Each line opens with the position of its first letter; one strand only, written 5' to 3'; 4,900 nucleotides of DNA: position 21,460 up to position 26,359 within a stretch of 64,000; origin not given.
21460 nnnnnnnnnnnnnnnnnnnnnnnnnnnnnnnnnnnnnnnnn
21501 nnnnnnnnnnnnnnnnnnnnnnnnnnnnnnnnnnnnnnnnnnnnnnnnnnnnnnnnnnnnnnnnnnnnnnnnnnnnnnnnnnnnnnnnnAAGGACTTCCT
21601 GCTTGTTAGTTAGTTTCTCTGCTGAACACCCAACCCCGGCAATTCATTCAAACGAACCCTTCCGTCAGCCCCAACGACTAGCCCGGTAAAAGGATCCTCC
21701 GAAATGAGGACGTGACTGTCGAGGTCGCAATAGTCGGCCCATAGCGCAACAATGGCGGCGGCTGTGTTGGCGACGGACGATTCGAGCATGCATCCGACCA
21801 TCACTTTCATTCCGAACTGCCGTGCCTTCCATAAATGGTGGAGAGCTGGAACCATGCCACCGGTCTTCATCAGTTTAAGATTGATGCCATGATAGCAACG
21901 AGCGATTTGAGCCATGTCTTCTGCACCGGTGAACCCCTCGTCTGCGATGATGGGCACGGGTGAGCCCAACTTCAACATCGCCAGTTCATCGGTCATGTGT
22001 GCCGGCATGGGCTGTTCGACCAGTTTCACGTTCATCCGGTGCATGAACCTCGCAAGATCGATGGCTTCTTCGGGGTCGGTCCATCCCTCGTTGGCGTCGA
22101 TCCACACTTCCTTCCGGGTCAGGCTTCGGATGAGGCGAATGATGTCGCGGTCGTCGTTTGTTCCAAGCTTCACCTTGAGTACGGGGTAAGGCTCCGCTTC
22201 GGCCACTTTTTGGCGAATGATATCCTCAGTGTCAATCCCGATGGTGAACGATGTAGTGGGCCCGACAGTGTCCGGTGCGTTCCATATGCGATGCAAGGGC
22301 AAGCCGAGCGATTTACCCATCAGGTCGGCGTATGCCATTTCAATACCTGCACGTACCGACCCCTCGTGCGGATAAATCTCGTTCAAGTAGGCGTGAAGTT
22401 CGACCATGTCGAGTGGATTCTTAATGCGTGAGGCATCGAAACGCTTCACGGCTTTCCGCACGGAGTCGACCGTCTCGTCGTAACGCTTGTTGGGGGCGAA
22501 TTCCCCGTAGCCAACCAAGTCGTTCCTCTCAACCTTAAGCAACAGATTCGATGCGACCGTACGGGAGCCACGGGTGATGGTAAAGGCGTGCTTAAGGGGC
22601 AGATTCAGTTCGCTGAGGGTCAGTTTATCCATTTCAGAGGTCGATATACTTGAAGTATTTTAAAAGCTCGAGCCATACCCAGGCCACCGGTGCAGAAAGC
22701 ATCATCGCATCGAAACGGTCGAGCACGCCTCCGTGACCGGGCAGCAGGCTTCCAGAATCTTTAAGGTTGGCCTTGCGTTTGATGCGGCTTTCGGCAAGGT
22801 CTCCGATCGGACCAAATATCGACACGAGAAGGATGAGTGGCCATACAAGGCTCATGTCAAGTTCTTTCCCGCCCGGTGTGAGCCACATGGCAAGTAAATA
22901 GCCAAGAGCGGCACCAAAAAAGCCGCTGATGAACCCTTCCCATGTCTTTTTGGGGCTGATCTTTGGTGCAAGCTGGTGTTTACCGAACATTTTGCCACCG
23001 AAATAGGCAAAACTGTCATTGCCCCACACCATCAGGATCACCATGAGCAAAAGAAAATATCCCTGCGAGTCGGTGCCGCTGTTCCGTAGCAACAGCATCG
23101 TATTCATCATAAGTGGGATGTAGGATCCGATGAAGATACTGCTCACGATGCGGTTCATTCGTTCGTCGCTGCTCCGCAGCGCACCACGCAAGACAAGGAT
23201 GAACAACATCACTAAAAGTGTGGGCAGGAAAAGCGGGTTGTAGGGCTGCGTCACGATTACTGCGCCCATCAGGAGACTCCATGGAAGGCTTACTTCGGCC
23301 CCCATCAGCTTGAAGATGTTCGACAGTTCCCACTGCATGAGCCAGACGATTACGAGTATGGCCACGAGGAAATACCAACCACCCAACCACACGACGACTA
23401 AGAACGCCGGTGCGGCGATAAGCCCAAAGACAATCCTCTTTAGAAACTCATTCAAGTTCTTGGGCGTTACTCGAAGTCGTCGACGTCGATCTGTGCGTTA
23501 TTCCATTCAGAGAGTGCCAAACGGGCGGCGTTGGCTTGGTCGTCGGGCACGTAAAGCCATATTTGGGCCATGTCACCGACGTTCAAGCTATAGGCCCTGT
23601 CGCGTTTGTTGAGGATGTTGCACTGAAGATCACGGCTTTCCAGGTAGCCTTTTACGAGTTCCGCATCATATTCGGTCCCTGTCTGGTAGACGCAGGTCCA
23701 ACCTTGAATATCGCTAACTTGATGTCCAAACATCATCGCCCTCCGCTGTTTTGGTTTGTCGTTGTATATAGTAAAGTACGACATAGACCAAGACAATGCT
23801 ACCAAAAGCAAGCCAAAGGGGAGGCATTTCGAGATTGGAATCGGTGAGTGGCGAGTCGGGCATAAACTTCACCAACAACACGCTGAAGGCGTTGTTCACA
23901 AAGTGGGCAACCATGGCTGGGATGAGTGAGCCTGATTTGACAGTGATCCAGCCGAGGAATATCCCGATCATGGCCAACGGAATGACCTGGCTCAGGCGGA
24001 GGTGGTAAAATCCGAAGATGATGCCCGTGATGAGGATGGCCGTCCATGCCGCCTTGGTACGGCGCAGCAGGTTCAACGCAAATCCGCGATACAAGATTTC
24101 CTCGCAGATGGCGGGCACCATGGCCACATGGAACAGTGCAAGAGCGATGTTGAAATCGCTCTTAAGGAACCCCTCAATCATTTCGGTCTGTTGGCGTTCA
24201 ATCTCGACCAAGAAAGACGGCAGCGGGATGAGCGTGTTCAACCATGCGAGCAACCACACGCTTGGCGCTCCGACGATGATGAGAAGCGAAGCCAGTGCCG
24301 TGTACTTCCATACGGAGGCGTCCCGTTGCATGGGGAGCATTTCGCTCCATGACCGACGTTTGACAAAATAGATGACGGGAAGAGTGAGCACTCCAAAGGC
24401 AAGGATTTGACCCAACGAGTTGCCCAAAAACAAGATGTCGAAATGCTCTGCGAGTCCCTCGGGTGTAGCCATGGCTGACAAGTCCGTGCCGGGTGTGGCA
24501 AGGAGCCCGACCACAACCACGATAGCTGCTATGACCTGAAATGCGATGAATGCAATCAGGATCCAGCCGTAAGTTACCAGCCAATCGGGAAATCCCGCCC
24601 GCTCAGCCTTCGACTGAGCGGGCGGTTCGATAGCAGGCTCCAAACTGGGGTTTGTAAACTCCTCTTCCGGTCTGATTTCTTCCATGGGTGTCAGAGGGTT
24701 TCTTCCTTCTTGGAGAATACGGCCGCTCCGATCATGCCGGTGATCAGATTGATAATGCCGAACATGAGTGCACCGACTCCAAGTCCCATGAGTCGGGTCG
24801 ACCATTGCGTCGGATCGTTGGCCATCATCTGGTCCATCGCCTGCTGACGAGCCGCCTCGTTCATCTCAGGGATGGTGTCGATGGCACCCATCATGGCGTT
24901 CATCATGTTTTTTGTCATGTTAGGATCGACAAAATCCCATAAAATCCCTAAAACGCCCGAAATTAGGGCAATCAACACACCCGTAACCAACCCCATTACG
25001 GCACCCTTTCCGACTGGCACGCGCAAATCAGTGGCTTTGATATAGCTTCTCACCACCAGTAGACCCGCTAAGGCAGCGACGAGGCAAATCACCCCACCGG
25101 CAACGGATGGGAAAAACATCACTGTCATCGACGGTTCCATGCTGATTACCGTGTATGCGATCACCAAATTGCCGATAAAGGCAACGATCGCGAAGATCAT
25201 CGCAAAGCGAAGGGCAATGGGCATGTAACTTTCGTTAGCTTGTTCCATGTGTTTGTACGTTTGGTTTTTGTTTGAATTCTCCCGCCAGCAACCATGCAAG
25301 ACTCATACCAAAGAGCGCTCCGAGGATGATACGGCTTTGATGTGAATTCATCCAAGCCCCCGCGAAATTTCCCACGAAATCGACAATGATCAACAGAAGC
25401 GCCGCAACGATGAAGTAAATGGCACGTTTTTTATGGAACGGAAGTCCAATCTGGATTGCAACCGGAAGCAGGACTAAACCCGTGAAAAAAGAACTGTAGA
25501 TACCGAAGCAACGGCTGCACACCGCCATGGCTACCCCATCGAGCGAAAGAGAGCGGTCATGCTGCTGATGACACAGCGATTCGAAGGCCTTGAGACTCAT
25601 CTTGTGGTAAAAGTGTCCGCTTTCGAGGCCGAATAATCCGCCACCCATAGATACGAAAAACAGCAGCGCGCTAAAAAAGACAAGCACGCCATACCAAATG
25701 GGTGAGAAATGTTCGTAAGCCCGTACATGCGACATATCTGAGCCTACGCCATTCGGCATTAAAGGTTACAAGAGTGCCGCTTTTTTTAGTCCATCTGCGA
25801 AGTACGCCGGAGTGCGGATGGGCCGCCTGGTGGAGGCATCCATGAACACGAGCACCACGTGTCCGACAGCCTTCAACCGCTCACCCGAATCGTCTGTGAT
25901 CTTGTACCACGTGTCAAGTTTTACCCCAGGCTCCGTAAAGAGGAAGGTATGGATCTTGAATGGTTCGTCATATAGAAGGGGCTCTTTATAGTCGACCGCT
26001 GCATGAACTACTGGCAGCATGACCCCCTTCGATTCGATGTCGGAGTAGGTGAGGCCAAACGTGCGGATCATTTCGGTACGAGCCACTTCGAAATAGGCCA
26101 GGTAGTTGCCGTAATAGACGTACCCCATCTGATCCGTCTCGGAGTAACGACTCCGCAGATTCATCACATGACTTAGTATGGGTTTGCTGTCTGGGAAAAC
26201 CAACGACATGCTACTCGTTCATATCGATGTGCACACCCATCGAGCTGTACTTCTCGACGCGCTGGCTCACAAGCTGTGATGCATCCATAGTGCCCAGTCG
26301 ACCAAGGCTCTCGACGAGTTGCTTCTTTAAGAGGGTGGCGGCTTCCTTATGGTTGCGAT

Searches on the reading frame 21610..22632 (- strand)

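Call 63: search_protein_families(library=pfam, proteins=[window:21610-22632:-], max_evalue=0.0001)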
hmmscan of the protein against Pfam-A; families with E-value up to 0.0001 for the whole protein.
window:21610-22632:- (340 aa): 2 families
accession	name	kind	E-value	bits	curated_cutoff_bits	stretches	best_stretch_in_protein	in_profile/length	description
PF13378.12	MR_MLE_C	-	4.8e-31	108.6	29.4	1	143-337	9-214/219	Enolase C-terminal domain-like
PF02746.21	MR_MLE_N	-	8.7e-06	26.4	22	1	12-115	12-114/117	Mandelate racemase / muconate lactonizing enzyme, N-terminal domain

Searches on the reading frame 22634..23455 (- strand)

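Call 63: search_protein_families(library=pfam, proteins=[window:22634-23455:-], max_evalue=0.0001)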
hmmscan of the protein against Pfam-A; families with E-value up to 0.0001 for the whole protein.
window:22634-23455:- (273 aa): 1 family
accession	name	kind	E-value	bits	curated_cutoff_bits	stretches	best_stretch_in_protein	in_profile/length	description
PF01148.25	CTP_transf_1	-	1.1e-63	216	24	1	6-264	2-263/264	Cytidylyltransferase family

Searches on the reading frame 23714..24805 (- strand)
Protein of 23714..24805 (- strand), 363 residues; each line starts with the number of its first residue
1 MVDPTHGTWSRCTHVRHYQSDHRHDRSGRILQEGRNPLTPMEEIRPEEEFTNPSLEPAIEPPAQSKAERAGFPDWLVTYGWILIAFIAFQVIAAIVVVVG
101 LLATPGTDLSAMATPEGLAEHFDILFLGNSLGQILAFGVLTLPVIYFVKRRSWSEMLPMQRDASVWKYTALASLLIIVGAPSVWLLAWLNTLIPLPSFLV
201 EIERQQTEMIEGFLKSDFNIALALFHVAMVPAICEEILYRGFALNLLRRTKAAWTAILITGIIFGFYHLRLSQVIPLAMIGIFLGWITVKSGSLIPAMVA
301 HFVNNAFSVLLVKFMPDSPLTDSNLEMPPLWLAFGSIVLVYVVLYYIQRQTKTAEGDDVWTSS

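Call 64: search_protein_families(library=pfam, proteins=[window:23714-24805:-], max_evalue=0.0001)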
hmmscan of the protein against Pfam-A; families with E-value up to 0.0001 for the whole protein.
window:23714-24805:- (363 aa): 1 family
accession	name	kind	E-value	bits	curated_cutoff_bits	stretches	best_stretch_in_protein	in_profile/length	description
PF02517.21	Rce1-like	-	4.3e-22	78.6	22.4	1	220-307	4-93/93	Type II CAAX prenyl endopeptidase Rce1-like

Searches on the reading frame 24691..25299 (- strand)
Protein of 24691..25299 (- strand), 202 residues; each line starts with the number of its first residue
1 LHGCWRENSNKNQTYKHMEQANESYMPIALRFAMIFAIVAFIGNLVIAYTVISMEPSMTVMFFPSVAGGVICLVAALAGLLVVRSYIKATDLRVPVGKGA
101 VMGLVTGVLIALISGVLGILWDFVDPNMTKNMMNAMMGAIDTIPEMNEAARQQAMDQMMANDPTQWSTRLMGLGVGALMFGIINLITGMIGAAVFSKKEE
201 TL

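Call 64: search_protein_families(library=pfam, proteins=[window:24691-25299:-], max_evalue=0.0001)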
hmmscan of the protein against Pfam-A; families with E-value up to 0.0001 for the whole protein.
window:24691-25299:- (202 aa): 1 family
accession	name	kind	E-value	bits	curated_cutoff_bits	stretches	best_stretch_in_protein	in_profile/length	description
PF13858.11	DUF4199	-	1.6e-10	42.1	32.3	1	32-195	2-159/165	Protein of unknown function (DUF4199)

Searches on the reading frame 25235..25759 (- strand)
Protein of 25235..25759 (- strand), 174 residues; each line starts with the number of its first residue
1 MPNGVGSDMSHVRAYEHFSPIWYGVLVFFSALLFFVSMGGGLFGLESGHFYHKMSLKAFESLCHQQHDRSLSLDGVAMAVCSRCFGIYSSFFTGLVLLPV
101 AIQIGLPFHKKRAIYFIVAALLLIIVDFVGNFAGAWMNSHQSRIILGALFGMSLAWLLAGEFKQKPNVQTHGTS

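Call 64: search_protein_families(library=pfam, proteins=[window:25235-25759:-], max_evalue=0.0001)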
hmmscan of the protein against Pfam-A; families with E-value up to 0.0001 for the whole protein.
window:25235-25759:- (174 aa): 1 family
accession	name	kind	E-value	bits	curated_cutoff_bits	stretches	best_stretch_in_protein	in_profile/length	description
PF09858.14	DUF2085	-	4.6e-18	65.8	25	1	63-156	1-89/90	Predicted membrane protein (DUF2085)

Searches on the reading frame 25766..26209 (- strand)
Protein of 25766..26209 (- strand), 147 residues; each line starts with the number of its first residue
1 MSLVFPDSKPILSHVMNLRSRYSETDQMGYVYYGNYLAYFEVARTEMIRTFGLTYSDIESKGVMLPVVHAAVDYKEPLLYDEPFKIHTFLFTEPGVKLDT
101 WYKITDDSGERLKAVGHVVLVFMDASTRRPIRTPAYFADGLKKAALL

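Call 64: search_protein_families(library=pfam, proteins=[window:25766-26209:-], max_evalue=0.0001)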
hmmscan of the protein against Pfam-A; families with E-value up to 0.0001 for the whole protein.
window:25766-26209:- (147 aa): 2 families
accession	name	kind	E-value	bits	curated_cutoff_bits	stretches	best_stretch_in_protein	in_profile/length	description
PF13279.12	4HBT_2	-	5.2e-18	66.1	25.5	1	23-138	4-119/122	Thioesterase-like superfamily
PF03061.28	4HBT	-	5.4e-09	36.7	20.6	1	28-88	1-54/79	Thioesterase superfamily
